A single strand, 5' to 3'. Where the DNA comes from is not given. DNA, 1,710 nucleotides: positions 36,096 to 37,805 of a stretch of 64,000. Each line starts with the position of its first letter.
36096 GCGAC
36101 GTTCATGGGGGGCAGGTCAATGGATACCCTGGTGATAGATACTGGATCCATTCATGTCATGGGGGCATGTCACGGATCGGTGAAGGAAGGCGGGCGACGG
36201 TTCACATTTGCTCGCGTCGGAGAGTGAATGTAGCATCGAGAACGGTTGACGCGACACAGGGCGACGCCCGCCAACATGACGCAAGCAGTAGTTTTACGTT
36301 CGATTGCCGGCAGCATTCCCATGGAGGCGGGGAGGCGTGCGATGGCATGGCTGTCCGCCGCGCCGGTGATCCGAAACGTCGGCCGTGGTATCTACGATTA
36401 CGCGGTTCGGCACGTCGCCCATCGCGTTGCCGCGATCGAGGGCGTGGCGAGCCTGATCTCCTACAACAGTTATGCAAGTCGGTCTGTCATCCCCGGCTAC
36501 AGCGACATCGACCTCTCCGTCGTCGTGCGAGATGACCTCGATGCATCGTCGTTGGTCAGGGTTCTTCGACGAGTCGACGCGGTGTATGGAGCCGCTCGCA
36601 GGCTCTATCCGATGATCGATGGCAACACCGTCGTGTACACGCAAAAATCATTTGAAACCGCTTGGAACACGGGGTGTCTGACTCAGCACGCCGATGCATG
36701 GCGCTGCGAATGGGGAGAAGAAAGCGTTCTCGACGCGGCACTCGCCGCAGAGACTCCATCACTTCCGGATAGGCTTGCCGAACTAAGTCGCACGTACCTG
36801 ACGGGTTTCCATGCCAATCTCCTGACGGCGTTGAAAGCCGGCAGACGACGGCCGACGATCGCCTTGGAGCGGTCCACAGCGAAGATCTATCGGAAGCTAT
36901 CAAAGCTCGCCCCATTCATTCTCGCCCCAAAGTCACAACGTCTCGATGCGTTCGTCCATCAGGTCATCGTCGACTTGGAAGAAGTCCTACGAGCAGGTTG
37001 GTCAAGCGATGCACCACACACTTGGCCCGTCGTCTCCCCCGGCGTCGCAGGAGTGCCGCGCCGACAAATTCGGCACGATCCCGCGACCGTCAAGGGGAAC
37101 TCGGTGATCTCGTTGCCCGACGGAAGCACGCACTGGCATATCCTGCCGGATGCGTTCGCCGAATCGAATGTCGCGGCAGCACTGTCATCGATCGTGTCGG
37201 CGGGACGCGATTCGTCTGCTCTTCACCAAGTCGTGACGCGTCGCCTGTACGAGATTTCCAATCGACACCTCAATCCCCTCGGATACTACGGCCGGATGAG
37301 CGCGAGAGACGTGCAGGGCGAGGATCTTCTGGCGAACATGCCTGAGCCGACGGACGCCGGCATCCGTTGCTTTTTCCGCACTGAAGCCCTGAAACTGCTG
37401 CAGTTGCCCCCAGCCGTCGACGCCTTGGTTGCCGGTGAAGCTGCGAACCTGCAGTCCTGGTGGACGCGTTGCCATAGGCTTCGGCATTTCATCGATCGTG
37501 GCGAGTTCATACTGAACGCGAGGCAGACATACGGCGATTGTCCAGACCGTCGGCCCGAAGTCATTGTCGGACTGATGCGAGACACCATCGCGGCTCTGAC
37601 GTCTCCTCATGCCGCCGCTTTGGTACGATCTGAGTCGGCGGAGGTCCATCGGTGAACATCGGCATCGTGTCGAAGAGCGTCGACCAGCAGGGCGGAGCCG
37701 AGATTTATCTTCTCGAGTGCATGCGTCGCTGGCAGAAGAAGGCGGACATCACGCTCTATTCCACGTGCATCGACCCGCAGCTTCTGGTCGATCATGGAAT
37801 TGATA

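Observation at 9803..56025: Glycan-gene modules are separated by a small recurring set of repeats, IS relics and gene relics (cassette-array-like mosaic)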

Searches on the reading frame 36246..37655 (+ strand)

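Call 6: search_protein_families(library=pfam, proteins=[window:36246-37655:+])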
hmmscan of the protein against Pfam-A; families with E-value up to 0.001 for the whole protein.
window:36246-37655:+ (469 aa): 0 families

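Call 35: search_protein_families(library=pfam, proteins=[window:36246-37655:+], max_evalue=1)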
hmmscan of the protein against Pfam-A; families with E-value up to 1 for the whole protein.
window:36246-37655:+ (469 aa): 1 family
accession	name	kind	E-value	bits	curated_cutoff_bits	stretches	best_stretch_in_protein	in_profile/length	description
PF17243.7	POTRA_TamA_1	-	0.24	12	26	1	306-348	12-51/74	POTRA domain TamA domain 1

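Call 68: search_protein_families(library=ncbifam, proteins=[window:36246-37655:+], max_evalue=0.1)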
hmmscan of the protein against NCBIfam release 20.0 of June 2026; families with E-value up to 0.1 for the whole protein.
window:36246-37655:+ (469 aa): 0 families
